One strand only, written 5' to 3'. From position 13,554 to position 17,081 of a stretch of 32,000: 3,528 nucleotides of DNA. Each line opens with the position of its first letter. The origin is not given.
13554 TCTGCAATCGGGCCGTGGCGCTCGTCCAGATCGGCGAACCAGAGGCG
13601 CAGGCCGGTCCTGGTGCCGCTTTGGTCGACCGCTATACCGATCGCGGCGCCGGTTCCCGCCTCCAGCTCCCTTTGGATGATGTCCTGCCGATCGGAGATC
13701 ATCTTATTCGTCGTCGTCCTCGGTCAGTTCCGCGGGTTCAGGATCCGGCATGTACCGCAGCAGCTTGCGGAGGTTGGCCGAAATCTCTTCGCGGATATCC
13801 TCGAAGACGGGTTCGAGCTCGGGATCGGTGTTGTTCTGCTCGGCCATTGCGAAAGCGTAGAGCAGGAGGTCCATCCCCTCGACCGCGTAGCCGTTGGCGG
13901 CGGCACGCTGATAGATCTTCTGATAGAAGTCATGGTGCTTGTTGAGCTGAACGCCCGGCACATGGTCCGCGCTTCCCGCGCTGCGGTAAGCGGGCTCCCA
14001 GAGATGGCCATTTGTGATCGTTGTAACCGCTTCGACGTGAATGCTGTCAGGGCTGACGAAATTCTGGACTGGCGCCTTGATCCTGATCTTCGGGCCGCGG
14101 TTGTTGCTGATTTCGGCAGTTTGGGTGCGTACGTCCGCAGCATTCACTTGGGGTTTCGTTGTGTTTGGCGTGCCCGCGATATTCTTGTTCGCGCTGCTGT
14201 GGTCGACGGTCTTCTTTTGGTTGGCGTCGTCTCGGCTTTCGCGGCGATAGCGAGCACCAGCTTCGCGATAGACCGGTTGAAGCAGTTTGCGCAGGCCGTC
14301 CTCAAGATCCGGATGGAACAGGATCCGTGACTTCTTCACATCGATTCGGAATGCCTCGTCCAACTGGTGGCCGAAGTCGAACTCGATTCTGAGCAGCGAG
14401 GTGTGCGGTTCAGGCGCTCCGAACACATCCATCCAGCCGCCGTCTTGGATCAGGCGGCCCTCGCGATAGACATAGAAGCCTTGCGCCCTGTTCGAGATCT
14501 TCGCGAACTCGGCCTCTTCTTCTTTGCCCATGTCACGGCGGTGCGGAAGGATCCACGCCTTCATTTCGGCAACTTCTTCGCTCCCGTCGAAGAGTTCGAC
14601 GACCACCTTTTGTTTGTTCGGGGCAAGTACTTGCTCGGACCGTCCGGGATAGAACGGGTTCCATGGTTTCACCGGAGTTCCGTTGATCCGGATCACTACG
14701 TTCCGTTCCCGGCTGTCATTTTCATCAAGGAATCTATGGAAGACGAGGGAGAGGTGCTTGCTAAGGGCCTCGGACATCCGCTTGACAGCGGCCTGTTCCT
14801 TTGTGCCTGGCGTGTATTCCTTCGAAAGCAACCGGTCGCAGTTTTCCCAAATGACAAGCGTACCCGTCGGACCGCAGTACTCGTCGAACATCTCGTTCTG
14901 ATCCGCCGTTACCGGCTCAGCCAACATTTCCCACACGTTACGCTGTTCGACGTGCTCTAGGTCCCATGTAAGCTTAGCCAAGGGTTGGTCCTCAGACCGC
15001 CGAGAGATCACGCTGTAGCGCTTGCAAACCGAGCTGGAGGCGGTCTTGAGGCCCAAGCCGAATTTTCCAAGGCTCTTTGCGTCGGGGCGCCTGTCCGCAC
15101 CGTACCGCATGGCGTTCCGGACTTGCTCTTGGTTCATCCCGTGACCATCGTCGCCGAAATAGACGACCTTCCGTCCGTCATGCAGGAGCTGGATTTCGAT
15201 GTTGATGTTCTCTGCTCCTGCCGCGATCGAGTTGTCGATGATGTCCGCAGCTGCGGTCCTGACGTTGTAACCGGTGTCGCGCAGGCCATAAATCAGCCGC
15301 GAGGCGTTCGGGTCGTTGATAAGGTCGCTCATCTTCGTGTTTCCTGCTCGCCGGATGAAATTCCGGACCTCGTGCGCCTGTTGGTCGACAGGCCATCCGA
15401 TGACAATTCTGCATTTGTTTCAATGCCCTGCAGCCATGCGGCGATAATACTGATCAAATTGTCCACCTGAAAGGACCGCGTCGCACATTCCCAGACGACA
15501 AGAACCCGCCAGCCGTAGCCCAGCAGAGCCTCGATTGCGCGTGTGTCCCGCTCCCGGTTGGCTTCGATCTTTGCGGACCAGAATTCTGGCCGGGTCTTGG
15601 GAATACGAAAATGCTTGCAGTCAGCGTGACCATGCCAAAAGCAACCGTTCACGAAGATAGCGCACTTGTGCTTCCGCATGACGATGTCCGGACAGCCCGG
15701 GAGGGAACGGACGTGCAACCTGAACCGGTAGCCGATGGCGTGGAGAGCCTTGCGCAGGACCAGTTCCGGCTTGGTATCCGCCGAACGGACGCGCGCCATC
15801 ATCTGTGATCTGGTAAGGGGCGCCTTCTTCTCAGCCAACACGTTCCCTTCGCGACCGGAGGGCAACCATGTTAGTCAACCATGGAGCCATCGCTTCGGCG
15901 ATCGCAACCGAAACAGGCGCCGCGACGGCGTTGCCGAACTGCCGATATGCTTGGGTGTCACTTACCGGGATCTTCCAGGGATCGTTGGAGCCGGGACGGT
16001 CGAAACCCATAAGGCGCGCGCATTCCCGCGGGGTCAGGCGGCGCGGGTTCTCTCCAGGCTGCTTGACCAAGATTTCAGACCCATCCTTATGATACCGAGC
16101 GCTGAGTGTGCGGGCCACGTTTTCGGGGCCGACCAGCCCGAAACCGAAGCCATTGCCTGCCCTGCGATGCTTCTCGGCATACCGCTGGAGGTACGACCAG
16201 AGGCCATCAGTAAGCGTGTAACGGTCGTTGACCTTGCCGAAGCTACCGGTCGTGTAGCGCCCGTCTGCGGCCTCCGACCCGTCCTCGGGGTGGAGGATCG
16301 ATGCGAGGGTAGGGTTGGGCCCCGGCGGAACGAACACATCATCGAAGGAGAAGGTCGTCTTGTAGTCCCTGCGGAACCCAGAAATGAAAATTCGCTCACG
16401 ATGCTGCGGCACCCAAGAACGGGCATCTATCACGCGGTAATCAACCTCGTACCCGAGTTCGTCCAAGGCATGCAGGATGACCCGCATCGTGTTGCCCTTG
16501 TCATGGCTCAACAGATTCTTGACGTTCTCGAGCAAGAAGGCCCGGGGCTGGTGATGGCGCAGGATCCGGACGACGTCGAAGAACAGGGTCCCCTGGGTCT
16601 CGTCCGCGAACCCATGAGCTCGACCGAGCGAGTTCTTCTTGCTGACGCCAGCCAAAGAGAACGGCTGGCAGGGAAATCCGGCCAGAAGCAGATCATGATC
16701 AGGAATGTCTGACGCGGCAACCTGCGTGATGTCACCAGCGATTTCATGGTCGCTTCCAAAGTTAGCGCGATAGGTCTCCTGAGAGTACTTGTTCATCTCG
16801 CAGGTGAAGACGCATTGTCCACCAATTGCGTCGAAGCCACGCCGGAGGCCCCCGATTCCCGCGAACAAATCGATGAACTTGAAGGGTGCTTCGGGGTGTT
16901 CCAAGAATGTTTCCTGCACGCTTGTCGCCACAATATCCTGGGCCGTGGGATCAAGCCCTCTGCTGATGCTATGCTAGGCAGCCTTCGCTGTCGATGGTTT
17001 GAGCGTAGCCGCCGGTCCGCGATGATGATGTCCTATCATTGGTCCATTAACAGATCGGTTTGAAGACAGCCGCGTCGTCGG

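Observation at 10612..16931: Six-gene, translationally coupled operon (m5C MTase, Vsr, MORC-like GHKL ATPase, HNH, SNF2, EcoRII-N-like reader): candidate undescribed ATP-dependent restriction system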

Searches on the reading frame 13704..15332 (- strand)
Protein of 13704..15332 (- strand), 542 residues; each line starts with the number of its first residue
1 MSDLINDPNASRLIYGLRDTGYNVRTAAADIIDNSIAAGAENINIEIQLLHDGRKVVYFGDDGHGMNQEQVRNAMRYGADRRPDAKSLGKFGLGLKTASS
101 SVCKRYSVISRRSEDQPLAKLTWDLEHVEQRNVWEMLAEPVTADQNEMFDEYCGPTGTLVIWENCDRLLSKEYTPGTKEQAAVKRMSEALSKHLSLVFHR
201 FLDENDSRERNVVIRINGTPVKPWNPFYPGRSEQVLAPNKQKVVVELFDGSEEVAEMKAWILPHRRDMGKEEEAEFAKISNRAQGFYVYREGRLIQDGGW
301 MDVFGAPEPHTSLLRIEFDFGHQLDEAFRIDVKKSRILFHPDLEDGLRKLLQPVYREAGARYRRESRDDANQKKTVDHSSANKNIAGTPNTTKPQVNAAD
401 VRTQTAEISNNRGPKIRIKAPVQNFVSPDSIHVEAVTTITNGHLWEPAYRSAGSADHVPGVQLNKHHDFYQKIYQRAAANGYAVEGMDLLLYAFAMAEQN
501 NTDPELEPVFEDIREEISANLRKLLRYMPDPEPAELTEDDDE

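Call 3: search_protein_families(library=pfam, proteins=[window:13704-15332:-], max_evalue=0.01)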
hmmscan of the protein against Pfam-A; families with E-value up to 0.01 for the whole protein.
window:13704-15332:- (542 aa): 2 families
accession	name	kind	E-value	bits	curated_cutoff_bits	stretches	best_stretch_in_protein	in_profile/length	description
PF13589.12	HATPase_c_3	-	8.6e-27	94.3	25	1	22-141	1-121/137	Histidine kinase-, DNA gyrase B-, and HSP90-like ATPase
PF02518.31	HATPase_c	-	1.1e-05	26.3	26.4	1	25-113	7-95/111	Histidine kinase-, DNA gyrase B-, and HSP90-like ATPase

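Call 4: search_protein_families(library=padloc, proteins=[window:13704-15332:-], max_evalue=0.01)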
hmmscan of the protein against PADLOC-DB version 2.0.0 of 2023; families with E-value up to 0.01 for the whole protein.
window:13704-15332:- (542 aa): 1 family
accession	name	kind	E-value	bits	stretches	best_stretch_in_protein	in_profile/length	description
PDLC02204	MzaB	-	2.2e-46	156.3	1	7-354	8-349/500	-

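Call 11: search_protein_families(library=ncbifam, proteins=[window:13704-15332:-], max_evalue=0.01)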
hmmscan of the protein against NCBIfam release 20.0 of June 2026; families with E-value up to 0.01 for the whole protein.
window:13704-15332:- (542 aa): 9 families
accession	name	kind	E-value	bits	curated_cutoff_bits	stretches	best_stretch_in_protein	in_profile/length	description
NF041932.1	MzaB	equivalog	9.2e-58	195.7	850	1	14-355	2-337/480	MZA anti-phage system associated ATPase MzaB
NF047352.1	P_loop_sacsin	domain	1.3e-05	25.5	50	1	31-99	7-71/80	sacsin N-terminal ATP-binding-like domain-containing protein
TIGR00585.2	mutl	equivalog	3e-05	23.1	180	1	31-75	28-70/555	DNA mismatch repair endonuclease MutL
NF000953.0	PRK00095.2-4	equivalog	0.00023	20.2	693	1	27-79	26-76/611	DNA mismatch repair endonuclease MutL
NF000954.0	PRK00095.2-5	equivalog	0.0011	17.5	937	1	29-79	32-80/588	DNA mismatch repair endonuclease MutL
NF000949.0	PRK00095.1-2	equivalog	0.0012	17.9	750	1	30-78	33-79/634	DNA mismatch repair endonuclease MutL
NF050001.1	restrict_BbrUII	equivalog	0.002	16.7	550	1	29-117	26-121/659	BbrUII/HgiDII family restriction enzyme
NF000950.0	PRK00095.1-3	equivalog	0.0042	15.6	756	1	30-77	30-75/641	DNA mismatch repair endonuclease MutL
NF000952.0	PRK00095.2-2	subfamily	0.0076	14.8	840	0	30-76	29-74/623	DNA mismatch repair endonuclease MutL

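Call 39: find_homologous_proteins(query=window:13704-15332:-, max_evalue=0.00001)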
Query window:13704-15332:- (542 aa): 6682 proteins with E <= 0.00001 among 8000 candidates; the best 120 are listed.
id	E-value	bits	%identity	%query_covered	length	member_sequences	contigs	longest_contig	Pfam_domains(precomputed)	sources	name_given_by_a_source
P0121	0.0e+0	1223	98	100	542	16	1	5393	PF02518.32,PF13589.13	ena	-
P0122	0.0e+0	1218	98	100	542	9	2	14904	PF02518.32,PF13589.13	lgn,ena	-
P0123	0.0e+0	1203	96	100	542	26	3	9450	PF13589.13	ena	-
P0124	0.0e+0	1200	96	100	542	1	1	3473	PF02518.32,PF13589.13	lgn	-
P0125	0.0e+0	1187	95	100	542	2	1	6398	PF02518.32,PF13589.13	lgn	-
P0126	0.0e+0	1185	95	100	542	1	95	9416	PF13589.13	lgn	-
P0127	0.0e+0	1185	95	100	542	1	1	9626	PF02518.32,PF13589.13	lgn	-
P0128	0.0e+0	1184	95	100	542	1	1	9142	PF02518.32,PF13589.13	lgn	-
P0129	0.0e+0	1181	95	100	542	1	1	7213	PF13589.13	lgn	-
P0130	0.0e+0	1178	94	100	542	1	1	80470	PF13589.13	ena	-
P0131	0.0e+0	1176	94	100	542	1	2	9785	PF02518.32,PF13589.13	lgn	-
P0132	0.0e+0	1176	94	100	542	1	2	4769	PF02518.32,PF13589.13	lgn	-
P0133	0.0e+0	1168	93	100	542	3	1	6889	PF13589.13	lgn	-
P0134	0.0e+0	1164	93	100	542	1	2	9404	PF13589.13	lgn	-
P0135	0.0e+0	1161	93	100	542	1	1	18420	PF02518.32,PF13589.13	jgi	jgi:hypothetical protein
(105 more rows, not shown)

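Call 48: search_solved_structures(query=A3, max_evalue=0.1, show_alignments=1)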
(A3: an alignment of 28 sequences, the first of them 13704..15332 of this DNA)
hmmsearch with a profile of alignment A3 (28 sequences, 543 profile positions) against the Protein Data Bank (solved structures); distinct sequences matched with E-value up to 0.1: 26.
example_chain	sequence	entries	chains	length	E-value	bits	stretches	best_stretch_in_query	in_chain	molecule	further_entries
9cdi_A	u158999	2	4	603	4.8e-08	35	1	27-116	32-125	ATPase MORC2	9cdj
5of9_A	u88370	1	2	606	4.8e-08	35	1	27-116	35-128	MORC family CW-type zinc finger protein 2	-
5ofa_B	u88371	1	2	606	4.8e-08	35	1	27-116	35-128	MORC family CW-type zinc finger protein 2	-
9cdg_A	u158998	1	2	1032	1e-07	33.9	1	27-116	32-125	ATPase MORC2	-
5ofb_B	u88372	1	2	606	1.1e-07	33.8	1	27-116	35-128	MORC family CW-type zinc finger protein 2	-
9cdf_A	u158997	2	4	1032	1.1e-07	33.8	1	27-116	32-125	ATPase MORC2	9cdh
7aib_C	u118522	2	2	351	3.9e-05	25.4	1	29-117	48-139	DNA mismatch repair protein MutL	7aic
5akb_C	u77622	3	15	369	4.3e-05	25.3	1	29-117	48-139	DNA MISMATCH REPAIR PROTEIN MUTL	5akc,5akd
1b63_A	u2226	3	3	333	8.3e-05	24.4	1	29-117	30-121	MUTL | DNA mismatch repair protein mutL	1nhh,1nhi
1bkn_A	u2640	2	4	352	9.2e-05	24.2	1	29-117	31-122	MUTL | DNA mismatch repair protein MutL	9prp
1b62_A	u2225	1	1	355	9.3e-05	24.2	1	29-117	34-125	PROTEIN (MUTL)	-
5x9y_C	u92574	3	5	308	0.00011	24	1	30-113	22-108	DNA mismatch repair protein MutL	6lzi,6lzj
6lzk_A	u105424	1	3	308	0.00013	23.7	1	30-113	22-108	DNA mismatch repair protein MutL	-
3h4l_A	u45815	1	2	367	0.00017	23.3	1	5-125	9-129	DNA mismatch repair protein PMS1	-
7p8v_A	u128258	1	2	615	0.00023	22.9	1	29-117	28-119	DNA mismatch repair protein MutL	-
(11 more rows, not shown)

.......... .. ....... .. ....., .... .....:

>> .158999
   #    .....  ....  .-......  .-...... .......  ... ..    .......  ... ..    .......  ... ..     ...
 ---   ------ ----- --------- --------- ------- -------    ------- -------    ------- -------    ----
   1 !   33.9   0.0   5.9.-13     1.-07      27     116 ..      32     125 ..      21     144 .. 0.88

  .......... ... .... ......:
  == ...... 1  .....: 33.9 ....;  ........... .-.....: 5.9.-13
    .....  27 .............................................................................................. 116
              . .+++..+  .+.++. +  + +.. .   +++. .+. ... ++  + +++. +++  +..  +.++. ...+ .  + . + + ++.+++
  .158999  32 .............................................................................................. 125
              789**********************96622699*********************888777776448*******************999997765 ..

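Call 71: predict_structure(alignment_id=A3)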
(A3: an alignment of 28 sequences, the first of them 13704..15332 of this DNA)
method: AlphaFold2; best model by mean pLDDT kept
length: 542 residues; sequences in the alignment: 28
mean_pLDDT: 60.2   pTM: 0.53
mean pLDDT of the five models: 60.2, 57.2, 55.8, 54.2, 52.8
residues with pLDDT >= 90: 47; 70-90: 154; 50-70: 165; < 50: 176
segments of 3 or more residues with pLDDT < 50: 1-7, 16-21, 78-100, 330-336, 364-467, 476-478, 480-486, 527-533, 535-542
pLDDT, mean of each block of 10 residues (from residue 1): 41 50 67 80 90 83 88 62 45 44 80 91 81 80 93 93 72 61 81 79 73 91 64 74 76 80 68 58 68 64 53 72 60 47 67 71 47 33 26 36 36 28 28 24 23 26 43 50 47 54 58 59 49 43 33
secondary structure, 60 per line:
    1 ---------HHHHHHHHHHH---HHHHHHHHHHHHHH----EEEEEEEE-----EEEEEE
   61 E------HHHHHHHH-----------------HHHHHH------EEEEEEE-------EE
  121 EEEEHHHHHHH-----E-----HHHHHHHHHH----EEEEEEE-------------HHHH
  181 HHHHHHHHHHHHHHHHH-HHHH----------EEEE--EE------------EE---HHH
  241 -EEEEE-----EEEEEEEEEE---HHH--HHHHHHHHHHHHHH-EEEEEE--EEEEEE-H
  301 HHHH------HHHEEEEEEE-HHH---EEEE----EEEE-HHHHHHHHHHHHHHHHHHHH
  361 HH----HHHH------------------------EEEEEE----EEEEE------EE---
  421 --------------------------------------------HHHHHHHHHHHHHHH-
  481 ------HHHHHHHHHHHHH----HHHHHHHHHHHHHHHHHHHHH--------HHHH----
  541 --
elements in order: H10-20 H24-37 E42-49 E55-61 H68-75 H93-98 E105-111 E119-124 H125-131 H143-152 E157-163 H177-197 H199-202 E213-216 E242-246 E252-261 H270-283 E285-290 E293-298 H300-304 E314-320 E328-331 E336-339 H341-362 H367-370 E395-400 E405-409 H465-479 H487-499 H504-524 H533-536

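Call 75: fold_search(model_id=the predicted structure, library=pdb)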
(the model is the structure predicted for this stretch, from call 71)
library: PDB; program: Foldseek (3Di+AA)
matches with E <= 10: 636; with E <= 0.001: 265
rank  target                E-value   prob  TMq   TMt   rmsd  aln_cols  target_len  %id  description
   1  6o1e                  1.6e-14  1.00  0.45  0.55  16.4       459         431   12  The crystal structure of human MORC3 ATPase-CW in complex with AMPPNP (released 2019-03-20)
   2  9cdh_B                6.5e-14  1.00  0.41  0.47   7.7       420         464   16  MORC2 PD mutant with DNA (released 2025-07-09)
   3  5ix2_B                7.3e-14  1.00  0.42  0.52  21.9       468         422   12  Crystal structure of mouse Morc3 ATPase-CW cassette in complex with AMPPNP and unmodified H3 peptide (released 2016-08-17)
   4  5ix2_A                1.5e-13  1.00  0.42  0.53   6.3       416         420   13  Crystal structure of mouse Morc3 ATPase-CW cassette in complex with AMPPNP and unmodified H3 peptide (released 2016-08-17)
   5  9cdh_A                1.5e-13  1.00  0.41  0.47   7.4       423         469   17  MORC2 PD mutant with DNA (released 2025-07-09)
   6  6mw7_B                3.2e-13  1.00  0.41  0.43   6.9       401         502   17  Crystal structure of ATPase module of SMCHD1 bound to ATP (released 2019-09-11)
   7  9cdj_B                3.4e-13  1.00  0.40  0.46   7.7       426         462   18  MORC2 ATPase with DNA (released 2025-07-09)
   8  6mw7_A                3.9e-13  1.00  0.40  0.42   6.9       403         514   16  Crystal structure of ATPase module of SMCHD1 bound to ATP (released 2019-09-11)
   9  7k7t_B                4.1e-13  1.00  0.38  0.51   8.5       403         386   12  Crystal structure of human MORC4 ATPase-CW in complex with AMPPNP (released 2020-11-11)
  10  9cdj_A                4.6e-13  1.00  0.40  0.46   7.9       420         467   17  MORC2 ATPase with DNA (released 2025-07-09)
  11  7k7t_A                5.1e-13  1.00  0.42  0.56   6.4       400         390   13  Crystal structure of human MORC4 ATPase-CW in complex with AMPPNP (released 2020-11-11)
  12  5ix1_A                5.1e-13  1.00  0.42  0.53   7.7       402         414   14  Crystal structure of mouse Morc3 ATPase-CW cassette in complex with AMPPNP and H3K4me3 peptide (released 2016-08-17)
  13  6mw7_C                5.1e-13  1.00  0.39  0.41   7.8       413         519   15  Crystal structure of ATPase module of SMCHD1 bound to ATP (released 2019-09-11)
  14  5ix1_B                8.6e-13  1.00  0.41  0.51  22.1       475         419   11  Crystal structure of mouse Morc3 ATPase-CW cassette in complex with AMPPNP and H3K4me3 peptide (released 2016-08-17)
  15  6mw7_D                1.4e-12  1.00  0.40  0.43   6.8       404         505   18  Crystal structure of ATPase module of SMCHD1 bound to ATP (released 2019-09-11)
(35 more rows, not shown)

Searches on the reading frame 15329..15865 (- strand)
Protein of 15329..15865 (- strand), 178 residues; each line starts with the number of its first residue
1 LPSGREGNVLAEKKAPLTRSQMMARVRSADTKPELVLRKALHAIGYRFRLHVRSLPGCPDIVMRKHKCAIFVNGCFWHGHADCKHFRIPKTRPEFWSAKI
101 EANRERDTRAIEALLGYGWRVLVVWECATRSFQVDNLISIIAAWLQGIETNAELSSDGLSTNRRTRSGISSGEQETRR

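Call 3: search_protein_families(library=pfam, proteins=[window:15329-15865:-], max_evalue=0.01)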
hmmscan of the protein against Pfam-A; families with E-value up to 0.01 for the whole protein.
window:15329-15865:- (178 aa): 1 family
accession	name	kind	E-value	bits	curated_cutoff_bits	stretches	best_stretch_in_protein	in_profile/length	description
PF03852.21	Vsr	-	4.2e-29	100.7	27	1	15-83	5-72/74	DNA mismatch endonuclease Vsr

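Call 4: search_protein_families(library=padloc, proteins=[window:15329-15865:-], max_evalue=0.01)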
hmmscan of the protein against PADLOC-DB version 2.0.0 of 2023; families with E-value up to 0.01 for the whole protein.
window:15329-15865:- (178 aa): 1 family
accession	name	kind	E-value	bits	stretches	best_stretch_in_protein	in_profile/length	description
PDLC03397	Vsr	-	3.2e-33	113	1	16-158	7-151/156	Type II nicking endonuclease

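Call 11: search_protein_families(library=ncbifam, proteins=[window:15329-15865:-], max_evalue=0.01)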
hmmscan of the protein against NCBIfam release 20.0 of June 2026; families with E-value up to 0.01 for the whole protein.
window:15329-15865:- (178 aa): 1 family
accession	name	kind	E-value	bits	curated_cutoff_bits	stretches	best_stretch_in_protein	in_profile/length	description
TIGR00632.1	vsr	subfamily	8.9e-45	151.8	97.85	1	11-128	2-119/119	DNA mismatch endonuclease Vsr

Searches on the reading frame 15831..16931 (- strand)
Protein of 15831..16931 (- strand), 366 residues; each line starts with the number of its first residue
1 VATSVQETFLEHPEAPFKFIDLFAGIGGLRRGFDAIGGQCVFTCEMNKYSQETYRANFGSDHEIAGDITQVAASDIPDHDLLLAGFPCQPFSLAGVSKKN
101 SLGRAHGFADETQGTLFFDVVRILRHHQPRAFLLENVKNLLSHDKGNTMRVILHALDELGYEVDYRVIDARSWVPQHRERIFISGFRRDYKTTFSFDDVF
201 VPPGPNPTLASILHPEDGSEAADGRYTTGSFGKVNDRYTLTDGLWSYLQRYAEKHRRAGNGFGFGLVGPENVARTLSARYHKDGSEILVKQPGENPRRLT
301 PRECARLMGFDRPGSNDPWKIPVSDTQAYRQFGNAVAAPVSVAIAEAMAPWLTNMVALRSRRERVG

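Call 3: search_protein_families(library=pfam, proteins=[window:15831-16931:-], max_evalue=0.01)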
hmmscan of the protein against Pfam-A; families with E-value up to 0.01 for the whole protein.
window:15831-16931:- (366 aa): 1 family
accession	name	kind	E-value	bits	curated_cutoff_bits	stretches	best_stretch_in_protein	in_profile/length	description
PF00145.23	DNA_methylase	-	3.5e-82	276.9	22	1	17-348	1-322/324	C-5 cytosine-specific DNA methylase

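Call 4: search_protein_families(library=padloc, proteins=[window:15831-16931:-], max_evalue=0.01)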
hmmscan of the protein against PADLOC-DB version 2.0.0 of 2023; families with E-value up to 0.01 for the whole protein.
window:15831-16931:- (366 aa): 61 families (the best 25 are shown)
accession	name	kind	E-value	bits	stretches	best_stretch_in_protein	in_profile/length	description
PDLC03361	MTase_II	-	1.5e-149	496.7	1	7-363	77-448/455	Type II methyltransferase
PDLC02653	DrmMII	-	1.4e-130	433.1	1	17-353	5-314/333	DrmMII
PDLC03733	oMTase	-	3.8e-116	386.7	1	8-362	82-468/476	orphan methyltransferase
PDLC03272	MTase_II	-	1.2e-108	361.8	1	8-355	66-393/407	Type II methyltransferase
PDLC03242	MTase_II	-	4.7e-65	218.1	2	18-196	102-271/409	Type II methyltransferase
PDLC03378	MTase_II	-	3.9e-60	202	1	17-354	3-332/344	Type II methyltransferase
PDLC03716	oMTase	-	5.8e-60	201.2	2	17-191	39-204/349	orphan methyltransferase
PDLC03217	MTase_II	-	2.9e-58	195.9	2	15-191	383-549/703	Type II methyltransferase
PDLC00026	DruM2|DruM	-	4.2e-51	172.5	1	19-360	7-326/336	DNA cytosine methylase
PDLC03234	MTase_II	-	1.6e-44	150.7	2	17-194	5-182/375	Type II methyltransferase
PDLC03326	MTase_II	-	1.1e-43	148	2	18-192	6-181/412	Type II methyltransferase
PDLC00034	DruM2|DruM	-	3.3e-43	145.8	2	13-190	4-190/457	DNA cytosine methylase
PDLC03286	MTase_II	-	2.1e-42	143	1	18-190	2-172/185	Type II methyltransferase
PDLC00027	DruM2|DruM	-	9.4e-42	141.6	2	12-197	7-182/361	DNA cytosine methylase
PDLC03734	oMTase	-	2.8e-41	139.9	2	18-190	5-172/444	orphan methyltransferase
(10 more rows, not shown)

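Call 11: search_protein_families(library=ncbifam, proteins=[window:15831-16931:-], max_evalue=0.01)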
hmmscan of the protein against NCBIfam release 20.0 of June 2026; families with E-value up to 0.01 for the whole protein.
window:15831-16931:- (366 aa): 2 families
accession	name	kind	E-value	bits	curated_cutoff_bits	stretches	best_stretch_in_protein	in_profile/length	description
NF007772.0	PRK10458.1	subfamily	7.6e-129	430.3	710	1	7-362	79-466/472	DNA cytosine methylase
TIGR00675.1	dcm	superfamily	5.5e-90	302.3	100.65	1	19-348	1-329/329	DNA (cytosine-5-)-methyltransferase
